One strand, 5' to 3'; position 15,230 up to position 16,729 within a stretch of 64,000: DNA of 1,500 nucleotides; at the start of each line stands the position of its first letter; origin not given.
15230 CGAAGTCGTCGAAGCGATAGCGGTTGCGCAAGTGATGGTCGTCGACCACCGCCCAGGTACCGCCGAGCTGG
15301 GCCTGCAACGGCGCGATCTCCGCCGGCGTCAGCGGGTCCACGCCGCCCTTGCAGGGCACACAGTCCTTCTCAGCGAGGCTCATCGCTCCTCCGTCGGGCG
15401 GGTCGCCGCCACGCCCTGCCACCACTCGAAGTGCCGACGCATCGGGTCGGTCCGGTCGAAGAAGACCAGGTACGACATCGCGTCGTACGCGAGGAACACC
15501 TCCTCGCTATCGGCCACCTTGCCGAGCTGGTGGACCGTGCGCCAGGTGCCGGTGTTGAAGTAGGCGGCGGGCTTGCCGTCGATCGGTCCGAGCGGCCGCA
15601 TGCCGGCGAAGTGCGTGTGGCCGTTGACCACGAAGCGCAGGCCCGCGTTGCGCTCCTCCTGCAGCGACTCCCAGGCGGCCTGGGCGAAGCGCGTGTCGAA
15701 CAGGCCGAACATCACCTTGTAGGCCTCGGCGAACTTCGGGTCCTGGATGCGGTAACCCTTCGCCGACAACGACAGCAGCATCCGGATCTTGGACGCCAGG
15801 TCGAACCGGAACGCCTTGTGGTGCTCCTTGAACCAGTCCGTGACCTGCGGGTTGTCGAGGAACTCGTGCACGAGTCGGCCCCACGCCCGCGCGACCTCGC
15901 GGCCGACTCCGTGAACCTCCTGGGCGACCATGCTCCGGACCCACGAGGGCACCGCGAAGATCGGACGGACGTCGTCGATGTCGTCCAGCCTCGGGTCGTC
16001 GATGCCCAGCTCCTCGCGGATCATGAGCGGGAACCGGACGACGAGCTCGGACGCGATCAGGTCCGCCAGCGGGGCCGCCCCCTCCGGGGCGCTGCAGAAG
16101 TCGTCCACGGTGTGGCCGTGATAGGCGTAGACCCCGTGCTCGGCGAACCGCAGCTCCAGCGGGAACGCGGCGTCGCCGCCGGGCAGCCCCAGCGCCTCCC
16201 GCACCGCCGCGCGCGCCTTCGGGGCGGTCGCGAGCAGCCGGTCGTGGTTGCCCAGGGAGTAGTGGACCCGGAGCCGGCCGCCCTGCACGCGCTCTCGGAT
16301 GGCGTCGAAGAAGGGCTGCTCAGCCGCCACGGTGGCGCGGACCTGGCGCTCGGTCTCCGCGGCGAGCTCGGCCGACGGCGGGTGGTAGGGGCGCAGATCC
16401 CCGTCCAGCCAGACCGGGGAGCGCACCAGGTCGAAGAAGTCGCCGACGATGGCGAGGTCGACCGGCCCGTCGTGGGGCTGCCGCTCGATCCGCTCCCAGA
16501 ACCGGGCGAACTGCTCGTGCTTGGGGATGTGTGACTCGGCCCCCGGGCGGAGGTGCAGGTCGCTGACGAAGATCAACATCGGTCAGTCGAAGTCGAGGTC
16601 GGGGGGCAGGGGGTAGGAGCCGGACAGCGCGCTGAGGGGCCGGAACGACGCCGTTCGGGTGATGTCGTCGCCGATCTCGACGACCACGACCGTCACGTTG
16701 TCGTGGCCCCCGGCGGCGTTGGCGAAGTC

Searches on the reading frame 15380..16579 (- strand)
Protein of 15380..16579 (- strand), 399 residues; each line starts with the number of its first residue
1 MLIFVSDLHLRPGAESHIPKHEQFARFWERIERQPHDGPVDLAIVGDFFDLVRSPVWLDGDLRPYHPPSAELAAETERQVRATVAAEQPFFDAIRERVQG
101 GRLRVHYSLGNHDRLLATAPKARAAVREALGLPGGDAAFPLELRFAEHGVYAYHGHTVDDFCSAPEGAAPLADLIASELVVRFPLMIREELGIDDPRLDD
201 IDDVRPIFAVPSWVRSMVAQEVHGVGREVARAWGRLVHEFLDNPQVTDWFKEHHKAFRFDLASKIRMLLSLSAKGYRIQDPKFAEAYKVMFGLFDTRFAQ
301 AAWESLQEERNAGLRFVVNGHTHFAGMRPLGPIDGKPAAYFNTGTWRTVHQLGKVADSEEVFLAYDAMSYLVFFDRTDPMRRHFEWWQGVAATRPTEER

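Call 4: search_protein_families(library=pfam, proteins=[window:15380-16579:-], max_evalue=0.01)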
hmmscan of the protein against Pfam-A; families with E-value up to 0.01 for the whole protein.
window:15380-16579:- (399 aa): 1 family
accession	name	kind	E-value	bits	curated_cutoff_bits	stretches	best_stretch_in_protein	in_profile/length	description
PF00149.33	Metallophos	-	7e-05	23.8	21.5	1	3-158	4-120/191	Calcineurin-like phosphoesterase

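Call 5: search_protein_families(library=ncbifam, proteins=[window:15380-16579:-], max_evalue=0.01)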
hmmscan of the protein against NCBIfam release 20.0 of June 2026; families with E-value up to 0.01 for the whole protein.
window:15380-16579:- (399 aa): 0 families

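Call 16: find_homologous_proteins(query=window:15380-16579:-, max_evalue=0.00001)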
Query window:15380-16579:- (399 aa): 473 proteins with E <= 0.00001 among 8000 candidates; the best 120 are listed.
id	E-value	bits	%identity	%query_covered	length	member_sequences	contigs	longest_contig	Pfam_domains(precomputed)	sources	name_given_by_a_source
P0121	1.3e-272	922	100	100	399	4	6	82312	-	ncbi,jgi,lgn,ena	-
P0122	3.2e-237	805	87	99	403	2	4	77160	-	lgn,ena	-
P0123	2.0e-200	684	75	99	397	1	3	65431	-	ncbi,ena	-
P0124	3.3e-187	641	71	98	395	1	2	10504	PF00149.34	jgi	-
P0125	1.2e-186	639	70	98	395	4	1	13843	PF00149.34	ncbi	-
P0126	1.9e-184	632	68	99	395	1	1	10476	PF00149.34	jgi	jgi:UDP-2,3-diacylglucosamine pyrophosphatase LpxH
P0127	4.4e-166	571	64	98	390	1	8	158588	PF00149.34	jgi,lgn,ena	-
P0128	5.0e-153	528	60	98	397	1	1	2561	PF00149.34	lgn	-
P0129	9.2e-153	527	60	98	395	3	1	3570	-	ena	-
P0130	3.2e-152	525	57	99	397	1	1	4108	PF00149.34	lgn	-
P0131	1.9e-151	523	58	98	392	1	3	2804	PF00149.34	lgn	-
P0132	1.2e-150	520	58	98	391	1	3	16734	PF00149.34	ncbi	-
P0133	1.3e-150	520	58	99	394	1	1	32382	-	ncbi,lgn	ncbi:MAG: metallophosphoesterase [Myxococcota bacterium]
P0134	2.8e-148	512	57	98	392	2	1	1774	PF00149.34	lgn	-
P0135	3.2e-148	512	57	97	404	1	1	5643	PF00149.34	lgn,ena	-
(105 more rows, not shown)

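Call 18: find_related_loci(query=A1, collection=genome_contigs, flank=10000)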
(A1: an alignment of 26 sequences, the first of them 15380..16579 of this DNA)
Query A1 (399 aa) in genome_contigs; peptide patterns used: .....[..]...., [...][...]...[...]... (x = any residue, [..] = any of these).
200 stretches matched a pattern; 110 encode a relative of the query (tblastn E <= 1e-3); the best 80 are kept; 80 distinct loci.
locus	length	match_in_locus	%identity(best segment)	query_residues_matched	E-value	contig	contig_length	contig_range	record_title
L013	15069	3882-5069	74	1-396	0e+0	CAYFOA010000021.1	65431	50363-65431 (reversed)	MAG TPA_asm: uncultured Rickettsiales bacterium isolate ERP019367_co1_6 genome assembly, contig: NODE_530_length_65431_c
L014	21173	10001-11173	71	1-393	0e+0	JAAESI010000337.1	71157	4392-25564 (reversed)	MAG: Proteobacteria bacterium isolate Ust_8 UstG_CONTIG5291713, whole genome shotgun sequence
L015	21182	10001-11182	58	1-394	3e-152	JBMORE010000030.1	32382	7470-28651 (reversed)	MAG: Myxococcota bacterium isolate Betzabe_MAG172 MAG172_30, whole genome shotgun sequence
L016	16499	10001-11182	55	1-394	2e-145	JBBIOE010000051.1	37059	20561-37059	MAG: Archangiaceae bacterium isolate PLS170224_bin_272 NODE_650_length_37059_cov_4.22279, whole genome shotgun sequence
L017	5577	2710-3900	55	1-397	5e-145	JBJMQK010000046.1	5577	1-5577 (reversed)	MAG: Anaeromyxobacteraceae bacterium isolate 12C16O_168h_50_P09_coass_bin_26 k141_392671, whole genome shotgun sequence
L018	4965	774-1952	61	1-393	3e-145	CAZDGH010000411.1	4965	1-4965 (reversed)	MAG TPA_asm: uncultured Myxococcales bacterium isolate binchicken_co286_177 genome assembly, contig: NODE_17218_length_4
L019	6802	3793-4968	56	1-392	7e-143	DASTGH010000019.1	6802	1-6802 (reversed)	MAG TPA_asm: Anaeromyxobacteraceae bacterium isolate SMAG_U25 k141_690031, whole genome shotgun sequence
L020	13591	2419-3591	55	1-392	1e-140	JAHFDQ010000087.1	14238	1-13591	MAG: Archangiaceae bacterium isolate nzgw249 NODE_5742_length_14239_cov_3.047599, whole genome shotgun sequence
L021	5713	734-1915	53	1-394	1e-140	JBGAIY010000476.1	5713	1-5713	MAG: Myxococcaceae bacterium isolate MAG_MBR_H125.17 MBRH125-17_opera_contig_20437, whole genome shotgun sequence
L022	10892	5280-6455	55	1-392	3e-140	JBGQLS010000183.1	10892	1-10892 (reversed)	MAG: Anaeromyxobacteraceae bacterium isolate OBJ2_061818_050_32 k141_2111678_length_10892_cov_12.7823, whole genome shot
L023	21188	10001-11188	54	1-397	3e-136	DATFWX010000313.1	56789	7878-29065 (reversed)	MAG TPA_asm: Polyangia bacterium isolate SMAG_U9502 k141_20082439, whole genome shotgun sequence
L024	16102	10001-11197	55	1-399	4e-136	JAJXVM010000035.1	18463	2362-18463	MAG: Myxococcales bacterium isolate BP5.bin31 NODE_4943_length_18463_cov_2.530650, whole genome shotgun sequence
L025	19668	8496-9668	51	1-394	7e-134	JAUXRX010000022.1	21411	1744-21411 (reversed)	MAG: Archangium sp. isolate C12_metabat.bin.17_sub C12_k141_293235, whole genome shotgun sequence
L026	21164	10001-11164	56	1-388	4e-133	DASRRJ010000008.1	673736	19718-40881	MAG TPA_asm: Anaeromyxobacteraceae bacterium isolate SMAG_U4740 k141_328945, whole genome shotgun sequence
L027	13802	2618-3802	56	1-389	1e-132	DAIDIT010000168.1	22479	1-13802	MAG TPA_asm: Proteobacteria bacterium isolate clean368 k141_1139596, whole genome shotgun sequence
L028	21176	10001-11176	54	1-392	1e-132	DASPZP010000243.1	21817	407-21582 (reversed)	MAG TPA_asm: Anaeromyxobacteraceae bacterium isolate SMAG_U11622 k141_278003, whole genome shotgun sequence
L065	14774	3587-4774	45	1-394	1e-107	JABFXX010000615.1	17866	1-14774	MAG: Kofleriaceae bacterium isolate Bin8.14 NODE_1280_length_17866_cov_6.142696, whole genome shotgun sequence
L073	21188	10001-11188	47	1-394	5e-106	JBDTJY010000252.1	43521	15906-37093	MAG: Kofleriaceae bacterium isolate cluster2_bin.64 k127_523363, whole genome shotgun sequence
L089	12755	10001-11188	46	1-394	3e-101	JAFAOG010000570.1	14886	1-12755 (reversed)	MAG: Deltaproteobacteria bacterium isolate CP_BM_ER_6 BM_ER_k147_6897737, whole genome shotgun sequence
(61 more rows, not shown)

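Call 21: find_encoding_contigs(protein=P0122, flank=10000, max_places=2)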
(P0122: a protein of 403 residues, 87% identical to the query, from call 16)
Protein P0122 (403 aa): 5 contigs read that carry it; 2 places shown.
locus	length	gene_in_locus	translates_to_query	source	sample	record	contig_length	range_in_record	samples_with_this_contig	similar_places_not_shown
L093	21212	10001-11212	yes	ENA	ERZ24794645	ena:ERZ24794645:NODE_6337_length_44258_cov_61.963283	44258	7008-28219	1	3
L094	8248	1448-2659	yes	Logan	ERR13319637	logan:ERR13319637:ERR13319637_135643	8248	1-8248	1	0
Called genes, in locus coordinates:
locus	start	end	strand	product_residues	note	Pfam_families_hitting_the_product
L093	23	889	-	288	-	-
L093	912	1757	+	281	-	PF24827:AstE_AspA_cat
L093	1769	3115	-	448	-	PF02985:HEAT (faint), PF13646:HEAT_2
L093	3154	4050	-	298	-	PF00892:EamA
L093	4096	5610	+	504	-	PF13517:FG-GAP_3 (faint), PF01839:FG-GAP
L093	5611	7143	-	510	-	PF00890:FAD_binding_2 (faint), PF01266:DAO (weak), PF13450:NAD_binding_8 (faint), PF00732:GMC_oxred_N, PF05199:GMC_oxred_C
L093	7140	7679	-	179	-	-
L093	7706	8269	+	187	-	PF00293:NUDIX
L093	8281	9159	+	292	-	PF01553:Acyltransferase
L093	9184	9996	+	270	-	PF00481:PP2C, PF13672:PP2C_2, PF07228:SpoIIE (faint)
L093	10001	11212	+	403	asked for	-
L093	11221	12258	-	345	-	-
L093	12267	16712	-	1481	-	-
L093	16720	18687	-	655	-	-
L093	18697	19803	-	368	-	-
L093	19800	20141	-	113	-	-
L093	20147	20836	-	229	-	-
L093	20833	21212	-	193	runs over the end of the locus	-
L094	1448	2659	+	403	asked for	-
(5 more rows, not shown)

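Call 37: search_protein_families(library=pfam, proteins=[L089:9157-9993:+, L073:8346-9161:+, L065:4784-6439:+, L065:6409-7002:+, L089:7655-8332:-, L028:6932-8791:+], max_evalue=0.001)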
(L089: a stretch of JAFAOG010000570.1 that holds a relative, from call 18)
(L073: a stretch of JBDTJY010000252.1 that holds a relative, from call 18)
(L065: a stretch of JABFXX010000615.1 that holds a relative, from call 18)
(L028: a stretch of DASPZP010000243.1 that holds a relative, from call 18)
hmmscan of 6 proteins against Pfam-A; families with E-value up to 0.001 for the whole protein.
L089:9157-9993:+ (278 aa): 3 families
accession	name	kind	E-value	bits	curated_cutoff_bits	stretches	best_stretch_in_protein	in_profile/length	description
PF00561.26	Abhydrolase_1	-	1e-19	71.6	25.8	1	24-262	1-245/245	alpha/beta hydrolase fold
PF12697.13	Abhydrolase_6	-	1.4e-17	65.5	26.3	1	26-267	1-216/217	Alpha/beta hydrolase family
PF12146.15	Hydrolase_4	-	2.4e-05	24.2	27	1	25-121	6-108/239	Serine aminopeptidase, S33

L073:8346-9161:+ (271 aa): 1 family
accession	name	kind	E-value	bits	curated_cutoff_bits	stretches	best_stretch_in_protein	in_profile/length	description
PF03548.22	LolA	-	4.1e-17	62.9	23.6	1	62-235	3-164/165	Outer membrane lipoprotein carrier protein LolA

L065:4784-6439:+ (551 aa): 3 families
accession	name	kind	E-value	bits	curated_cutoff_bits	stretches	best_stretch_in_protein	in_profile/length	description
PF01676.23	Metalloenzyme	-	6.9e-67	226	24.3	1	21-537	2-250/252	Metalloenzyme superfamily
PF06415.18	iPGM_N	-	7.6e-61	205.8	27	1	101-316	3-216/217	BPG-independent PGAM N-terminus (iPGM_N)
PF01663.27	Phosphodiest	-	0.00032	20.8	23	1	393-471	137-225/342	Type I phosphodiesterase / nucleotide pyrophosphatase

L065:6409-7002:+ (197 aa): 6 families
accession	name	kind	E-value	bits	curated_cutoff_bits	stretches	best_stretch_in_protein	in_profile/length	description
PF00578.27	AhpC-TSA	-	1.5e-20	73.8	26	1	57-169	3-119/124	AhpC/TSA family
PF08534.16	Redoxin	-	9.7e-20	71.3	26.6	1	56-180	3-136/148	Redoxin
PF13905.12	Thioredoxin_8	-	6.1e-10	39.8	27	1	79-169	1-92/94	Thioredoxin-like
PF00085.26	Thioredoxin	-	1.2e-09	38.5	23.5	1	79-123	18-61/103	Thioredoxin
PF00255.25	GSHPx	-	5.7e-06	26.3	27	1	63-143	5-90/108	Glutathione peroxidase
PF13098.12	Thioredoxin_2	-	1.5e-05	25.7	27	1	78-189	4-104/104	Thioredoxin-like domain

L089:7655-8332:- (225 aa): 0 families

L028:6932-8791:+ (619 aa): 2 families
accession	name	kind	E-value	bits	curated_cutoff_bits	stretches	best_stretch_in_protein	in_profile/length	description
PF00821.23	PEPCK_GTP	-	1.4e-164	547.6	23.8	1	258-612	1-355/357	Phosphoenolpyruvate carboxykinase C-terminal P-loop domain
PF17297.7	PEPCK_N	-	4.1e-89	298.3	23.8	1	45-254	2-218/218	Phosphoenolpyruvate carboxykinase N-terminal domain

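Call 52: search_solved_structures(query=A1, max_evalue=0.01)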
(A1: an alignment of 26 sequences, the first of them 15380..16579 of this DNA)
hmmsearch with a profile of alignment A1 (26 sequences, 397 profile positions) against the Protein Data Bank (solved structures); distinct sequences matched with E-value up to 0.01: 0.

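Call 60: search_protein_families(library=padloc, proteins=[window:15380-16579:-], max_evalue=0.001)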
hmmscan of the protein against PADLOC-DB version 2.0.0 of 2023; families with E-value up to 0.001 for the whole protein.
window:15380-16579:- (399 aa): 0 families

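Call 66: predict_structure(alignment_id=A1)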
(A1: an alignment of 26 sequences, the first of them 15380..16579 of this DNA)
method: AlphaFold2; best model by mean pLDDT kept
length: 399 residues; sequences in the alignment: 26
mean_pLDDT: 84.5   pTM: 0.87
mean pLDDT of the five models: 84.5, 83.5, 83.2, 81.7, 81.2
residues with pLDDT >= 90: 188; 70-90: 139; 50-70: 69; < 50: 3
segments of 3 or more residues with pLDDT < 50: none
pLDDT, mean of each block of 10 residues (from residue 1): 94 82 94 91 95 91 93 97 97 98 96 93 98 95 95 76 73 87 88 77 58 66 75 89 89 70 80 64 69 78 93 95 83 93 84 61 78 93 89 62
secondary structure, 60 per line:
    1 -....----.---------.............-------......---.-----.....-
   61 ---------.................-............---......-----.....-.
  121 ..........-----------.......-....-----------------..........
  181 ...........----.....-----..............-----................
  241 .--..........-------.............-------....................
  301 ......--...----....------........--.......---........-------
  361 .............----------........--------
elements in order: E2-5 H20-32 E40-45 H55-59 H70-86 H88-99 E103-108 H114-118 H120-130 E142-145 E150-153 H171-191 H196-200 H206-219 H225-241 H244-253 H261-273 H281-306 E316-319 E326-333 E336-342 E346-353 E361-373 E384-391

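Call 70: fold_search(model_id=the predicted structure, library=pdb)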
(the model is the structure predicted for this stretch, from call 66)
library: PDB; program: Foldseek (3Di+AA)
matches with E <= 10: 331; with E <= 0.001: 7
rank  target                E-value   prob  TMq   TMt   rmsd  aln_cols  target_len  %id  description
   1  5b49_A                4.7e-08  1.00  0.30  0.47  14.3       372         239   20  Crystal structure of LpxH with manganese from Pseudomonas aeruginosa (released 2016-09-28)
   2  5b49_B                6.0e-08  1.00  0.28  0.43  14.2       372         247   20  Crystal structure of LpxH with manganese from Pseudomonas aeruginosa (released 2016-09-28)
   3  5b4a_A                6.3e-08  1.00  0.29  0.46  14.2       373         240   20  Crystal structure of LpxH with lipid X in spacegroup P21 (released 2016-09-28)
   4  5b4c_A                6.7e-08  1.00  0.29  0.47  14.0       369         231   19  Crystal structure of H10N mutant of LpxH with manganese (released 2016-09-28)
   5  5b4b_B                7.5e-08  1.00  0.34  0.53  12.4       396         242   19  Crystal structure of LpxH with lipid X in spacegroup C2 (released 2016-09-28)
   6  5b4d_A                4.0e-07  1.00  0.29  0.48  14.2       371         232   19  Crystal structure of H10N mutant of LpxH (released 2016-09-28)
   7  9k2e_B                4.4e-04  0.96  0.29  0.28  16.9       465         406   11  Crystal structure of mSMPDL3B-dimer (released 2025-10-22)
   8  2zo9_B                1.5e-03  1.00  0.35  0.48  14.9       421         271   10  Malonate-bound structure of the glycerophosphodiesterase from Enterobacter aerogenes (GpdQ) and characterization of th (released 2008-10-07)
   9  5kar_A                1.6e-03  0.90  0.29  0.29  16.5       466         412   11  Murine acid sphingomyelinase-like phosphodiesterase 3b (SMPDL3B) (released 2016-10-05)
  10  9a6c_B                1.6e-03  0.85  0.23  0.19  16.4       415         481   10  Integrative model of YYDD-YYDB by crosslinking MS and deep learning (released 2024-09-18)
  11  3d03_A                6.0e-03  0.97  0.33  0.45  14.3       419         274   11  1.9A structure of Glycerophoshphodiesterase (GpdQ) from Enterobacter aerogenes (released 2008-10-14)
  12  2dxl_A                6.0e-03  0.97  0.33  0.45  14.1       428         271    9  Glycerophosphodiesterase from Enterobacter aerogenes (released 2007-05-22)
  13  1v73                  8.5e-03  0.94  0.19  0.22   8.5       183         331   13  Crystal Structure of Cold-Active Protein-Tyrosine Phosphatase of a Psychrophile Shewanella SP. (released 2005-03-01)
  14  2z72                  1.0e-02  0.92  0.18  0.21   8.8       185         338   11  New Structure Of Cold-Active Protein Tyrosine Phosphatase At 1.1 Angstrom (released 2008-07-29)
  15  6v8p_F                1.9e-02  0.93  0.35  0.31  13.8       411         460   10  Structure of DNA Polymerase Zeta (Apo) (released 2020-08-19)
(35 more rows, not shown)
